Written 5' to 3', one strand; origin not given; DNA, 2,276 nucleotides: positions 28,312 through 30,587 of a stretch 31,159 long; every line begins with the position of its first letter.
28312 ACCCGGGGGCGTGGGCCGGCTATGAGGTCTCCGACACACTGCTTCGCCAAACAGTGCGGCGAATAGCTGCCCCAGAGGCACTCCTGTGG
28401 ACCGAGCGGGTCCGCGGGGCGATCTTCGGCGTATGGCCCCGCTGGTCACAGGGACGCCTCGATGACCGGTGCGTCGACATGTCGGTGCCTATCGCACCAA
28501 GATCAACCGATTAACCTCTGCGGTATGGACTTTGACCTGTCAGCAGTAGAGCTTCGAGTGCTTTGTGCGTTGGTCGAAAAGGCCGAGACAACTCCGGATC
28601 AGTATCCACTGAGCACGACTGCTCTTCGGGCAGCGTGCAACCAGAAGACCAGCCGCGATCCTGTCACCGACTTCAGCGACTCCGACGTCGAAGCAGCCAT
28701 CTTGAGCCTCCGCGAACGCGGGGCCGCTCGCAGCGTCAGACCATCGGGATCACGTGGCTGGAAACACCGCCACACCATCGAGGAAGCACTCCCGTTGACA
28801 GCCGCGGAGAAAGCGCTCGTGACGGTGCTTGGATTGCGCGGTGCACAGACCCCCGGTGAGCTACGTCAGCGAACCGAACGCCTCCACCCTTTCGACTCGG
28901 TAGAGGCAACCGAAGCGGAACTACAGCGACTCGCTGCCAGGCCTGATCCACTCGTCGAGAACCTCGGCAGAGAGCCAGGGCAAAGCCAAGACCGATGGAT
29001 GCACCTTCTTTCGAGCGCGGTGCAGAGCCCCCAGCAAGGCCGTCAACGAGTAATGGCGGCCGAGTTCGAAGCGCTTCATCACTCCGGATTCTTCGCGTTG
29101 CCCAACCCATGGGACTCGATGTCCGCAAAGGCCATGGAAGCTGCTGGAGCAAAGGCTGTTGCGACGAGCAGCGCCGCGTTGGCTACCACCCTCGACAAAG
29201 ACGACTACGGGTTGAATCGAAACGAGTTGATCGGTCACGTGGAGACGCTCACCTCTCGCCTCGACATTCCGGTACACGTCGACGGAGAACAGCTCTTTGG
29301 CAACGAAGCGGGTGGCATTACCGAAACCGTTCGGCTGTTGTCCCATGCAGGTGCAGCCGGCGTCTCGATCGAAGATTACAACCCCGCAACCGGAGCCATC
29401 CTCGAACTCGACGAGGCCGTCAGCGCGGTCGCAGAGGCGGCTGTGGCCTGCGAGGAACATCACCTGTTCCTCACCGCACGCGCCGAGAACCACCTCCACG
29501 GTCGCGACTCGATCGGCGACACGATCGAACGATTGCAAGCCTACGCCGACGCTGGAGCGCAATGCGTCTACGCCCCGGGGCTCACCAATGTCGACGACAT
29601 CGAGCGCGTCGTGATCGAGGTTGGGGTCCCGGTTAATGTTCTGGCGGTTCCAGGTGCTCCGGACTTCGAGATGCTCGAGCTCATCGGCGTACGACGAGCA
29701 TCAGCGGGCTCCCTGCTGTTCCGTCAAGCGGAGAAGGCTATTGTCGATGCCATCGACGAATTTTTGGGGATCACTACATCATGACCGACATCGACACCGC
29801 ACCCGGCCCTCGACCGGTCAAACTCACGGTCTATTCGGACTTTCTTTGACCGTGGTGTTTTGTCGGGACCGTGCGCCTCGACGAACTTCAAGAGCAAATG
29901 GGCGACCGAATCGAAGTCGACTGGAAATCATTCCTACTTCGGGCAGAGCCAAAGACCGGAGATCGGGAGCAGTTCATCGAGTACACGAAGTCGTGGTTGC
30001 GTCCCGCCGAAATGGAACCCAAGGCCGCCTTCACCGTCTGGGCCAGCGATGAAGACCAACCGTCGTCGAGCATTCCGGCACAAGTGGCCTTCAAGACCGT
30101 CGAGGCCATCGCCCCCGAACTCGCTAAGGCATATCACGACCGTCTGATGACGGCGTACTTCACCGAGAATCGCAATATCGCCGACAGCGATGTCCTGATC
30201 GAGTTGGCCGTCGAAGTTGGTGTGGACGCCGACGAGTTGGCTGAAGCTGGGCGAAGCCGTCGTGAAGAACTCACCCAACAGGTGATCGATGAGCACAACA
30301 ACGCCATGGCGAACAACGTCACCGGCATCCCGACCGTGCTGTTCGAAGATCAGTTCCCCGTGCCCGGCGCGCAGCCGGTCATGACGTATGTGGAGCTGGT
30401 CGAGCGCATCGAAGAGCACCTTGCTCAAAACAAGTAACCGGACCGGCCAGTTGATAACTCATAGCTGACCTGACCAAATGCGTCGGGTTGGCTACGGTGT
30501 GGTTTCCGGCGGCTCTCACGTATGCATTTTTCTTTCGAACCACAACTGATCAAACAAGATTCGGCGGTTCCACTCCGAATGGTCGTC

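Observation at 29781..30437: DsbA/FrnE-family oxidoreductase with an in-frame UGA at the first Cys of CxxC: candidate selenoprotein with a downstream SECIS-like hairpin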

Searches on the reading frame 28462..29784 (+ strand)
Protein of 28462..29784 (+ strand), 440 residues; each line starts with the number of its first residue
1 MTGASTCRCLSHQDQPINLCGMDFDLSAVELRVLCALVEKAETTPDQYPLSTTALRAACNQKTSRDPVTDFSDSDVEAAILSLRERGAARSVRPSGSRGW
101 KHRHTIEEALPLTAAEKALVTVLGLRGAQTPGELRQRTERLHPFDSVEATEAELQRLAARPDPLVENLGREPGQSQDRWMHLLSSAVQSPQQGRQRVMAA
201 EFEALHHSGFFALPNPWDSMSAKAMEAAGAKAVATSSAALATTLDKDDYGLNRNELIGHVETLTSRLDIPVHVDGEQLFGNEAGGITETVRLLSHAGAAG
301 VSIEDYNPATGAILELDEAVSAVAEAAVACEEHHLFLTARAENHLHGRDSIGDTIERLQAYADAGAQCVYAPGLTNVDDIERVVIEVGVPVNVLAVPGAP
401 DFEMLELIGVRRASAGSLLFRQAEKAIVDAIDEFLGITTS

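Call 14: search_protein_families(library=pfam, proteins=[window:28462-29784:+], max_evalue=0.00001)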
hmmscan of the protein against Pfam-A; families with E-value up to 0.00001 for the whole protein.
window:28462-29784:+ (440 aa): 2 families
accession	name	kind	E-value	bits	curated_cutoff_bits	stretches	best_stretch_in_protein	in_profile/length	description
PF13714.12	PEP_mutase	-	1.8e-60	204.9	31.5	1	202-434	1-239/240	Phosphoenolpyruvate phosphomutase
PF04337.18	DUF480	-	1.6e-50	171.5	25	1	26-174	1-149/149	Protein of unknown function, DUF480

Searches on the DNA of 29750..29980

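Call 53: search_rna_families(source=window, start=29750, end=29980, threshold=evalue, max_evalue=10)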
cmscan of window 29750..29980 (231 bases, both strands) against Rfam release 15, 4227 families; matches with E-value up to 10: 1.
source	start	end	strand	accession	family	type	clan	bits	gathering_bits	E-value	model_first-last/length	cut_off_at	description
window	29761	29869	+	RF02242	Xoo5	Gene; sRNA;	-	11.3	50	7.1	1-124/124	no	Xanthomonadaceae sRNA Xoo5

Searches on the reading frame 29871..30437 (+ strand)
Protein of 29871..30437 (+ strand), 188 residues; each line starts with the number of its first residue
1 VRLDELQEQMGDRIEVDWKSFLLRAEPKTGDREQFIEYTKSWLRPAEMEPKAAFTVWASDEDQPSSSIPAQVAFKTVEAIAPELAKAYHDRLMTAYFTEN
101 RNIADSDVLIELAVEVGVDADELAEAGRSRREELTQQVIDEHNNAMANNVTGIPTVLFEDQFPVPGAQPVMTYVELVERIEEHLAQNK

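Call 40: find_encoding_contigs(protein=window:29871-30437:+, flank=10000, max_places=4)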
Protein window:29871-30437:+ (188 aa): 2 contigs read that carry it; 2 places shown.
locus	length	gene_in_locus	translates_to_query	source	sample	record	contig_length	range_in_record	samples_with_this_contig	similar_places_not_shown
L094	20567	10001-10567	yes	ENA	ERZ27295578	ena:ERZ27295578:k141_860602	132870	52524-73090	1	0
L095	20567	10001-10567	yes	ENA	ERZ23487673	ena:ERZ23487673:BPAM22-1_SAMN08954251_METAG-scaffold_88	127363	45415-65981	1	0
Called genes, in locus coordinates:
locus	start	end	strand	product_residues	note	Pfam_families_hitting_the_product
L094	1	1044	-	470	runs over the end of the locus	PF01145:Band_7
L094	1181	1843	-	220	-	-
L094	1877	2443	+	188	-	PF14681:UPRTase, PF00156:Pribosyltran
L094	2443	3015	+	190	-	-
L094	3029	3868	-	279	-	PF00378:ECH_1, PF16113:ECH_2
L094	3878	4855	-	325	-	PF00294:PfkB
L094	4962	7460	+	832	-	PF17900:Peptidase_M1_N, PF01433:Peptidase_M1, PF11838:ERAP1_C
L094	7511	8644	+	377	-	PF00149:Metallophos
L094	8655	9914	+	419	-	PF04337:DUF480, PF13714:PEP_mutase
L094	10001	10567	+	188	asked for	PF01323:DSBA, PF13743:Thioredoxin_5 (weak)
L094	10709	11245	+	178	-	-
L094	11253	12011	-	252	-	PF00685:Sulfotransfer_1, PF13469:Sulfotransfer_3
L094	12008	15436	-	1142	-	PF00535:Glycos_transf_2, PF13641:Glyco_tranf_2_3 (weak), PF13439:Glyco_transf_4, PF13579:Glyco_trans_4_4, PF00534:Glycos_transf_1 (faint), PF13692:Glyco_trans_1_4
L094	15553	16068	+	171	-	-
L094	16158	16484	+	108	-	-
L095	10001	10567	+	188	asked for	PF01323:DSBA, PF13743:Thioredoxin_5 (weak)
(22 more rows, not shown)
